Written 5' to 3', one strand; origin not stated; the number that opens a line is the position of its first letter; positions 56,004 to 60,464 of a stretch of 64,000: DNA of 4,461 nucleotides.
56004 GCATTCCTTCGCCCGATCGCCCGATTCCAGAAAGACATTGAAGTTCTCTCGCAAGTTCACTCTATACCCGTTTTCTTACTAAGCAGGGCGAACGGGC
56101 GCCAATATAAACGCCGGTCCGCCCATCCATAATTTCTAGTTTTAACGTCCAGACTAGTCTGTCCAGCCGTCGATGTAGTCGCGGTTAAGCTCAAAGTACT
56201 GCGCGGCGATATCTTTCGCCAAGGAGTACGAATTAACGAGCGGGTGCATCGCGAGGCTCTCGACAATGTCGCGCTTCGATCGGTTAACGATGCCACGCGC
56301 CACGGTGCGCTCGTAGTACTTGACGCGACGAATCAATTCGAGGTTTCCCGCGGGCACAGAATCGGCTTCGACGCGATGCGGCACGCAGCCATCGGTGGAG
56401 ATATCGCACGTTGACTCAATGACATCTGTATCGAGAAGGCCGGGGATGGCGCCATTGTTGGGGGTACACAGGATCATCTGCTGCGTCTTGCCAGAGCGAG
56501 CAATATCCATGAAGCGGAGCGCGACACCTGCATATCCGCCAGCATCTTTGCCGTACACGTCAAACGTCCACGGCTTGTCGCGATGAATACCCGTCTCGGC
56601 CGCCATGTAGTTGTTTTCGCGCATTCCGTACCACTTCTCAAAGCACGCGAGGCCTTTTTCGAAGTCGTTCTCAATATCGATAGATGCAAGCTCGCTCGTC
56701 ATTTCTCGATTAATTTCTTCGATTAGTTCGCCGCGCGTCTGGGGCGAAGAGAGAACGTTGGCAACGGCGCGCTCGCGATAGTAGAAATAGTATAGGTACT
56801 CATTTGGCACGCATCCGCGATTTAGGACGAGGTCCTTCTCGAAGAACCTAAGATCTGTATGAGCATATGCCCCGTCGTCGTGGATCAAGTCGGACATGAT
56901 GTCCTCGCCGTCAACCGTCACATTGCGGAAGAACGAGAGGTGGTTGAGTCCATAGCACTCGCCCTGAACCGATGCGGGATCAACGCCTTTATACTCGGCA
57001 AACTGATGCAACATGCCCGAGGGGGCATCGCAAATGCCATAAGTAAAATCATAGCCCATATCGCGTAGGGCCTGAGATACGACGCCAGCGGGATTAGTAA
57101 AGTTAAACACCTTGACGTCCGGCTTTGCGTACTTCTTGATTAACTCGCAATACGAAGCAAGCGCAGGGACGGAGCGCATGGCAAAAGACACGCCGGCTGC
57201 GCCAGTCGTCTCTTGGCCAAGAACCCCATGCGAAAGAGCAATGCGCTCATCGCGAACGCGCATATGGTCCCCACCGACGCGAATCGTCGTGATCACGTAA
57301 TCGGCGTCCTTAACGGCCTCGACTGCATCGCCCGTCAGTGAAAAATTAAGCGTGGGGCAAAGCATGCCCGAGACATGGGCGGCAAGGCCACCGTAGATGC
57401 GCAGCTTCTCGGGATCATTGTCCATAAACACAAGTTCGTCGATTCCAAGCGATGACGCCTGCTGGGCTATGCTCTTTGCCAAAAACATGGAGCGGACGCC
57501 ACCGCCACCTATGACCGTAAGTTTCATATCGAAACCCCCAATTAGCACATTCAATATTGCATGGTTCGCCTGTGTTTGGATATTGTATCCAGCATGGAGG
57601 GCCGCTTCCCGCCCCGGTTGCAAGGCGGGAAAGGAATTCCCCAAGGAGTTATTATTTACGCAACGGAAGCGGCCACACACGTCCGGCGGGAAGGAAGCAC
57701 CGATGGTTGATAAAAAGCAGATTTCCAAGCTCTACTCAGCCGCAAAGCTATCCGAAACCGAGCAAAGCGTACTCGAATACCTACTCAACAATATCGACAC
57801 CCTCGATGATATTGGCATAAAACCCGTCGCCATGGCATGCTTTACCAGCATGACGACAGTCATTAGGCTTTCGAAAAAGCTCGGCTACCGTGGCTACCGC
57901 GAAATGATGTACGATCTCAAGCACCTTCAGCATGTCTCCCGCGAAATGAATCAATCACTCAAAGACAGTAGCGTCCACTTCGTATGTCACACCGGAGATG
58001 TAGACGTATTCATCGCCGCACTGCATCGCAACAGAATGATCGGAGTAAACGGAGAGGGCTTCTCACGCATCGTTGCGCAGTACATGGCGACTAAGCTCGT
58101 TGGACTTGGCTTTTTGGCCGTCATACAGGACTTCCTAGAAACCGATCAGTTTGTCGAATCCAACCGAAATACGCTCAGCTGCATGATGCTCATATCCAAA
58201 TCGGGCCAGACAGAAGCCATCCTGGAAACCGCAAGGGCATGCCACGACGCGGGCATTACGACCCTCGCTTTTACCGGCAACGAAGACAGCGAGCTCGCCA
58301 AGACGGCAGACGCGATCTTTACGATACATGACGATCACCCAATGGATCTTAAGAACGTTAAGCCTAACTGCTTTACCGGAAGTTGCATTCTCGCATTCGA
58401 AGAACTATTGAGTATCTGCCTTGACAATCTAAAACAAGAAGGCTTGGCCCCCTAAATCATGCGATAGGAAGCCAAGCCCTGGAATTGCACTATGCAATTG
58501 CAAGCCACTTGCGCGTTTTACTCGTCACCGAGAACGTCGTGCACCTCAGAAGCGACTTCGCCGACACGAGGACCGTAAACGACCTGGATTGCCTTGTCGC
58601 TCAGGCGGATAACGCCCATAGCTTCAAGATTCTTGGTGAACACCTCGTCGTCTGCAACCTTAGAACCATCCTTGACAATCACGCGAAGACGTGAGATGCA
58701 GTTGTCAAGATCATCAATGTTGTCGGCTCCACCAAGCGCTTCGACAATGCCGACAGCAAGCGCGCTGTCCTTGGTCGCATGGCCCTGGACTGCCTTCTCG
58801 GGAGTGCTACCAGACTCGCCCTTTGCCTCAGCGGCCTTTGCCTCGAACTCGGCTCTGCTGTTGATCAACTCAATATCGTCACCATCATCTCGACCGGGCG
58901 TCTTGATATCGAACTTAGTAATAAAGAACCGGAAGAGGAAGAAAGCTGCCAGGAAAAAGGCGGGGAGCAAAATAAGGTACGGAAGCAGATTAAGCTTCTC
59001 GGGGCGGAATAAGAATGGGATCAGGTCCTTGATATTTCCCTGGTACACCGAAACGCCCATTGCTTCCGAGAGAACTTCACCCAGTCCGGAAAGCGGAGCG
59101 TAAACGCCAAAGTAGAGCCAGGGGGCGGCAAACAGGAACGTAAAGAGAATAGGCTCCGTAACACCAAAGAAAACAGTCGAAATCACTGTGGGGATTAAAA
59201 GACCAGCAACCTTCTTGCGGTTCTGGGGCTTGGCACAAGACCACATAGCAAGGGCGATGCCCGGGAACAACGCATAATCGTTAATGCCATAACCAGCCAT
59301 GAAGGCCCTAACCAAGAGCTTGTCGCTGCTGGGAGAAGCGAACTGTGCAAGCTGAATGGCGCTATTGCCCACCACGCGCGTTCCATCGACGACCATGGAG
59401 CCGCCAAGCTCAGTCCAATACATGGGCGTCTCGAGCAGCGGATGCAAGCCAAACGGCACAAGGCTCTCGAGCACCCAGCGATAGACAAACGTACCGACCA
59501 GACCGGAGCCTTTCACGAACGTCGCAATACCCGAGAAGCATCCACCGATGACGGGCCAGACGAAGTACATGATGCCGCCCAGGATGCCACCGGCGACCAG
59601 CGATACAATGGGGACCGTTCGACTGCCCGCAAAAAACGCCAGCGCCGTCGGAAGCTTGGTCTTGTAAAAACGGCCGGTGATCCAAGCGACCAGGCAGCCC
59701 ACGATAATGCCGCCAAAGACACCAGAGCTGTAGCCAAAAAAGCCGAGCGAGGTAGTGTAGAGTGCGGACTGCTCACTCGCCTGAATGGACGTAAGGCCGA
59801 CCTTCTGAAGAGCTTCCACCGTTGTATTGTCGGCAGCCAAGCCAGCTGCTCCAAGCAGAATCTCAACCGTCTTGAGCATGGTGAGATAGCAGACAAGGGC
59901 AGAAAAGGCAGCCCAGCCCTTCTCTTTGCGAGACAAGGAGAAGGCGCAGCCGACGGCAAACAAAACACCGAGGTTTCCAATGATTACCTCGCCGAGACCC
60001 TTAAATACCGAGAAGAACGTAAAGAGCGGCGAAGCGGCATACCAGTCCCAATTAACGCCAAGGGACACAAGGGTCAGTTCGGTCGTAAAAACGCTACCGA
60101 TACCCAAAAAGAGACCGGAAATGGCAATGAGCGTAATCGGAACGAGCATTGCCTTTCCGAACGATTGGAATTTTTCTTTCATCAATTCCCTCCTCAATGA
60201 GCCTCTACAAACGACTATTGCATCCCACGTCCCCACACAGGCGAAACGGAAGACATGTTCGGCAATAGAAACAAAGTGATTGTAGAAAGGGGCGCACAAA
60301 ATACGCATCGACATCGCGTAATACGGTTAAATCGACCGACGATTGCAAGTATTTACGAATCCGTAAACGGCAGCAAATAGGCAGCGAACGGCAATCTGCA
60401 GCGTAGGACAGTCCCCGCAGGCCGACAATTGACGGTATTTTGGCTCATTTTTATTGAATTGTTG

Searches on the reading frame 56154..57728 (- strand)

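Call 29: search_protein_families(library=pfam, proteins=[window:56154-57728:-], max_evalue=0.001)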
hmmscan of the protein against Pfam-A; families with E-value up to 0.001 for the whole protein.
window:56154-57728:- (524 aa): 2 families
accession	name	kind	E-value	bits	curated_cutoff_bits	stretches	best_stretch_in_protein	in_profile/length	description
PF11975.13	Glyco_hydro_4C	-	2.9e-34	119.3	24.1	1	258-498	1-211/211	Family 4 glycosyl hydrolase C-terminal domain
PF02056.22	Glyco_hydro_4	-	4.5e-31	108.3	23.2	1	69-245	1-179/183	Family 4 glycosyl hydrolase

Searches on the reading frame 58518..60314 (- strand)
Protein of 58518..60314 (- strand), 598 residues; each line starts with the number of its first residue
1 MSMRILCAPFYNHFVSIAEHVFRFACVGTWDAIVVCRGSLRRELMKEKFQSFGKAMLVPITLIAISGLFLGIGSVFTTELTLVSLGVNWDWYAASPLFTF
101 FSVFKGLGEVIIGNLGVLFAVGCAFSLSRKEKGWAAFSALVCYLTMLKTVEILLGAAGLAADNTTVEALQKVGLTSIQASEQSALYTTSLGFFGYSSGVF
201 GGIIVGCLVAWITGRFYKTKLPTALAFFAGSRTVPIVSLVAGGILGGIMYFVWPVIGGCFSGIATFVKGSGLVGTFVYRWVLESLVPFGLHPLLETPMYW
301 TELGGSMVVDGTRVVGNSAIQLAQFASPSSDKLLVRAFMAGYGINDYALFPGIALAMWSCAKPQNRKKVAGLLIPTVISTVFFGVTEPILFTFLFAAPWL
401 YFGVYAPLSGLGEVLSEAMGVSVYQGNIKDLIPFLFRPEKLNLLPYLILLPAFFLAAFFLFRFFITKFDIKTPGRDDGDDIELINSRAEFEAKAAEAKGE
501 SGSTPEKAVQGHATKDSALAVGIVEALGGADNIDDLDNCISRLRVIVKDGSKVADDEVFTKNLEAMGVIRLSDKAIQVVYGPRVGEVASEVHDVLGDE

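Call 29: search_protein_families(library=pfam, proteins=[window:58518-60314:-], max_evalue=0.001)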
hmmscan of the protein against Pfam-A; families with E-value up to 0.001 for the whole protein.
window:58518-60314:- (598 aa): 2 families
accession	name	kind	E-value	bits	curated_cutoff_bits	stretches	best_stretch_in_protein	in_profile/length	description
PF02378.23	PTS_EIIC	-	2.1e-53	181.9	30.7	1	53-406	1-315/319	Phosphotransferase system, EIIC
PF00367.25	PTS_EIIB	-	1.2e-13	50.6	27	1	523-553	3-33/34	phosphotransferase system, EIIB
